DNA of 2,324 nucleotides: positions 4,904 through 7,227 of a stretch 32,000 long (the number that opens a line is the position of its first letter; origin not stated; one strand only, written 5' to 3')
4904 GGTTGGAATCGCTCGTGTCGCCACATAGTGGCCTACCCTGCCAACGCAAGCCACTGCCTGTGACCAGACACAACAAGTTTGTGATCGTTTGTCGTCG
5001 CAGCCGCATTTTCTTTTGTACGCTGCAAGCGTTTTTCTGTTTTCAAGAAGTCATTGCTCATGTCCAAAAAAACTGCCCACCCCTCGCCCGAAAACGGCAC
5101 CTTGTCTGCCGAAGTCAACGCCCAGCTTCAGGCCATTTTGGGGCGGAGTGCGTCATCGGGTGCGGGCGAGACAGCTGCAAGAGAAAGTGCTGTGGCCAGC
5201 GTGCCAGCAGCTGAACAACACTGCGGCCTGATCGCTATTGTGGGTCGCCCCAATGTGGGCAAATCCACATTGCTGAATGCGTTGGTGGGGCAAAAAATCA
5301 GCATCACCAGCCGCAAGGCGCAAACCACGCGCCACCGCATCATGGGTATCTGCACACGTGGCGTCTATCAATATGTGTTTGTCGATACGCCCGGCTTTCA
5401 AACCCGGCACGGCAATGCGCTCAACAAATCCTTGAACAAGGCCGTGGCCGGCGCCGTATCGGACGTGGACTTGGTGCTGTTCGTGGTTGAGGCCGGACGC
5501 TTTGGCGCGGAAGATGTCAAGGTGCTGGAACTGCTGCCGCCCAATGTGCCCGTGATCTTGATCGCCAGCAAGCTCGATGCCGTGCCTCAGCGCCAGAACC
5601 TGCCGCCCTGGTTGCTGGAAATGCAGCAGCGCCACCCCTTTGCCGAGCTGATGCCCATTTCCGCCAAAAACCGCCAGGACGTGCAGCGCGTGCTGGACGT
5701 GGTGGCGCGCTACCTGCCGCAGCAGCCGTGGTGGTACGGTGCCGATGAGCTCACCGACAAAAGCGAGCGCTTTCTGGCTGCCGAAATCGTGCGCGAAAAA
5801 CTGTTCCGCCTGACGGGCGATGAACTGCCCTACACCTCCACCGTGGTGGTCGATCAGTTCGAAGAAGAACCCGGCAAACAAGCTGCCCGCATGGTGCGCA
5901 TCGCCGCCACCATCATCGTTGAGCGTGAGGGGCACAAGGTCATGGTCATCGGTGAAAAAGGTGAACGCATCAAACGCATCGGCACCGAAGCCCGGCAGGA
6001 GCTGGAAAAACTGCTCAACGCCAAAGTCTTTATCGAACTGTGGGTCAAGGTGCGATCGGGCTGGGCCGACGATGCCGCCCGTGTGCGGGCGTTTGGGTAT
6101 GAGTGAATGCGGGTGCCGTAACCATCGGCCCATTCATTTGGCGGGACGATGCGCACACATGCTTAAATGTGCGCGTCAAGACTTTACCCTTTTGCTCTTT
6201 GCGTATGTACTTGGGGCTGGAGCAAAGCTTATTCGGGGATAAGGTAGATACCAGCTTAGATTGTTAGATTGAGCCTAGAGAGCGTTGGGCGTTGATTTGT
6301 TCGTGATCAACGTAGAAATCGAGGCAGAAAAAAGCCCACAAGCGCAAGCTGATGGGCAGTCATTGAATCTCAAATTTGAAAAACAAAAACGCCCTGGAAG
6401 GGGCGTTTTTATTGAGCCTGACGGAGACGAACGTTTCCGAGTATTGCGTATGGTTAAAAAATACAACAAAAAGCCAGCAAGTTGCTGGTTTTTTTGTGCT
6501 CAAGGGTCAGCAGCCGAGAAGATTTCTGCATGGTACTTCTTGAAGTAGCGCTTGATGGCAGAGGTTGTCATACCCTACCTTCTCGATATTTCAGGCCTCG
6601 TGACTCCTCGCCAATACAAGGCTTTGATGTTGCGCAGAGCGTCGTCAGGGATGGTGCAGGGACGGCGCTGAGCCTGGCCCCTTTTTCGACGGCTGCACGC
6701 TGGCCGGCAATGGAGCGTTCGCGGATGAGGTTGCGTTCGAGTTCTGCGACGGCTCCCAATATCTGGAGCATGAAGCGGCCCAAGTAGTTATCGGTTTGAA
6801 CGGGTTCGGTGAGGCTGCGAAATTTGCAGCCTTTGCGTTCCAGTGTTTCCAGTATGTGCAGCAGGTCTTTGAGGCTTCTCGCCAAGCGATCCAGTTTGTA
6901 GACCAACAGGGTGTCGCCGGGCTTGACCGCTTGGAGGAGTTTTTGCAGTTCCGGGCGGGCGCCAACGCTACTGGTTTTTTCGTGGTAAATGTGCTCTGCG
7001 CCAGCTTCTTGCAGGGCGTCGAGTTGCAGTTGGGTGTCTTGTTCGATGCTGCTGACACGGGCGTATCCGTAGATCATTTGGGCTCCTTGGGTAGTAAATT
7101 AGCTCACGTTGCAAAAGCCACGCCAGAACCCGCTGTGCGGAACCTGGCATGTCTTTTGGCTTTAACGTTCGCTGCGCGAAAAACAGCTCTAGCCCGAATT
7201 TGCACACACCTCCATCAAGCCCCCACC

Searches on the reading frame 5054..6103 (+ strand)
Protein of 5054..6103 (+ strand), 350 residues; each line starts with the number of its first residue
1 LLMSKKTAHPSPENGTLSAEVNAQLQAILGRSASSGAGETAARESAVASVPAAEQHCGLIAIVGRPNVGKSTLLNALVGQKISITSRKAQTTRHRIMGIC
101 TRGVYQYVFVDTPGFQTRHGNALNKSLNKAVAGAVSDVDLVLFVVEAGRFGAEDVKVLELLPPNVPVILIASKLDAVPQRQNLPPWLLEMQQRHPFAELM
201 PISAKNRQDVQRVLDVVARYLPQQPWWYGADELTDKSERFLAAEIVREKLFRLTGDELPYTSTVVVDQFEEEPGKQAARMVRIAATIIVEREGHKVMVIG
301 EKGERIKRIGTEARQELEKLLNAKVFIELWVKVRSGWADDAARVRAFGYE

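Call 34: find_related_loci(query=window:5054-6103:+, collection=genome_contigs, flank=10000)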
Query window:5054-6103:+ (350 aa) in genome_contigs; peptide patterns used: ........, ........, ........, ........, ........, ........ (x = any residue, [..] = any of these).
106 stretches matched a pattern; 12 encode a relative of the query (tblastn E <= 1e-3); 12 distinct loci.
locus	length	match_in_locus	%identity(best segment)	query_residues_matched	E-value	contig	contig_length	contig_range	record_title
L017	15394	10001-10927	74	44-350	8e-158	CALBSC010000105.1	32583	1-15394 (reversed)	MAG TPA_asm: uncultured Burkholderiales bacterium isolate SRR6231140_bin.28_CONCOCT_v1.1_MAG genome assembly, contig: ER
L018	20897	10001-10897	76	52-350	1e-155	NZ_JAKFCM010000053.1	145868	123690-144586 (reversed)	MAG: Ramlibacter sp. isolate LC021 contig-124_70, whole genome shotgun sequence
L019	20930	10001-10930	72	41-350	3e-155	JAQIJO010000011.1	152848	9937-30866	MAG: Xylophilus ampelinus isolate bin23 tig00000582, whole genome shotgun sequence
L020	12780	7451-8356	74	49-350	1e-154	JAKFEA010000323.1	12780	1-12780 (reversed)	MAG: Acidovorax sp. isolate LC061 contig-124_3394, whole genome shotgun sequence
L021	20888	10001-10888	75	55-350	3e-154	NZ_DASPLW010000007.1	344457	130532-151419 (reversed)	MAG: Ramlibacter sp. isolate SMAG_U12075 k141_47471, whole genome shotgun sequence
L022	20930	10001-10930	73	44-350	8e-154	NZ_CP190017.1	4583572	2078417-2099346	Ramlibacter sp. MMS24-I3-19 chromosome, complete genome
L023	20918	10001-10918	73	45-350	5e-153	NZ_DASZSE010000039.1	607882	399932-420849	MAG: Ramlibacter sp. isolate SMAG_U6042 k141_837633, whole genome shotgun sequence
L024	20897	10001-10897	74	52-350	3e-152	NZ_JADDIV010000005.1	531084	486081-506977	Ramlibacter pallidus strain HM2 contig5, whole genome shotgun sequence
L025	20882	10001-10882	72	57-350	1e-149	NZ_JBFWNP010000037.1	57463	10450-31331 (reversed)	MAG: Ramlibacter sp. isolate CA_2019_TPBF_115 NODE_3860_length_57463_cov_7.023354_TPBF, whole genome shotgun sequence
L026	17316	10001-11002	68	21-350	1e-142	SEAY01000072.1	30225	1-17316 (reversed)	MAG: Comamonadaceae bacterium isolate PMG_248 scaffold_4643, whole genome shotgun sequence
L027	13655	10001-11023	33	32-224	3e-14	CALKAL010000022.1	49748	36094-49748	MAG TPA_asm: uncultured Bacillaceae bacterium isolate SRR6713626_bin.83_CONCOCT_v1.1_MAG genome assembly, contig: ERZ794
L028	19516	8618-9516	40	49-349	3e-59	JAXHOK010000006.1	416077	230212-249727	MAG: Arcicella sp. isolate Salar_de_Ascotan_water_MAG_AWA30 contig_7585_polypolish, whole genome shotgun sequence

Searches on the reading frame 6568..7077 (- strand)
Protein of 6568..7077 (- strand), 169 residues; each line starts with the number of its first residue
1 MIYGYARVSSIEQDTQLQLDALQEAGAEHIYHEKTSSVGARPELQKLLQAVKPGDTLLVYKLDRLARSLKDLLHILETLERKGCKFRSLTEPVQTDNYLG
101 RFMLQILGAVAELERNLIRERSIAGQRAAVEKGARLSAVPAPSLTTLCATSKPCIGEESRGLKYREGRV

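Call 7: search_protein_families(library=pfam, proteins=[window:6568-7077:-], max_evalue=0.01)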
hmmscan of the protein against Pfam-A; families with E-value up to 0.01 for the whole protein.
window:6568-7077:- (169 aa): 1 family
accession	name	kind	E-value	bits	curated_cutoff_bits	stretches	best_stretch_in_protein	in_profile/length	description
PF00239.26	Resolvase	-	2.7e-42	144.8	23.3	1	2-134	1-144/145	Resolvase, N terminal domain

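Call 84: find_encoding_contigs(protein=window:6571-7077:-, flank=6000)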
Protein window:6571-7077:- (169 aa): 1 contig read that carries it; 1 place shown.
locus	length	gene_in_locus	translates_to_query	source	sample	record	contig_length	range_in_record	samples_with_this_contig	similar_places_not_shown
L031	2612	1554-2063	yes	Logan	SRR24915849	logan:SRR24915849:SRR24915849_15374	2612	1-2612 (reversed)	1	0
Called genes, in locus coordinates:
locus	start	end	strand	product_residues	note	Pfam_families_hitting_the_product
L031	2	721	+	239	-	?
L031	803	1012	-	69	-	-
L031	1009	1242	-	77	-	-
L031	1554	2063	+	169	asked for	PF00239:Resolvase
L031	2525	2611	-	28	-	?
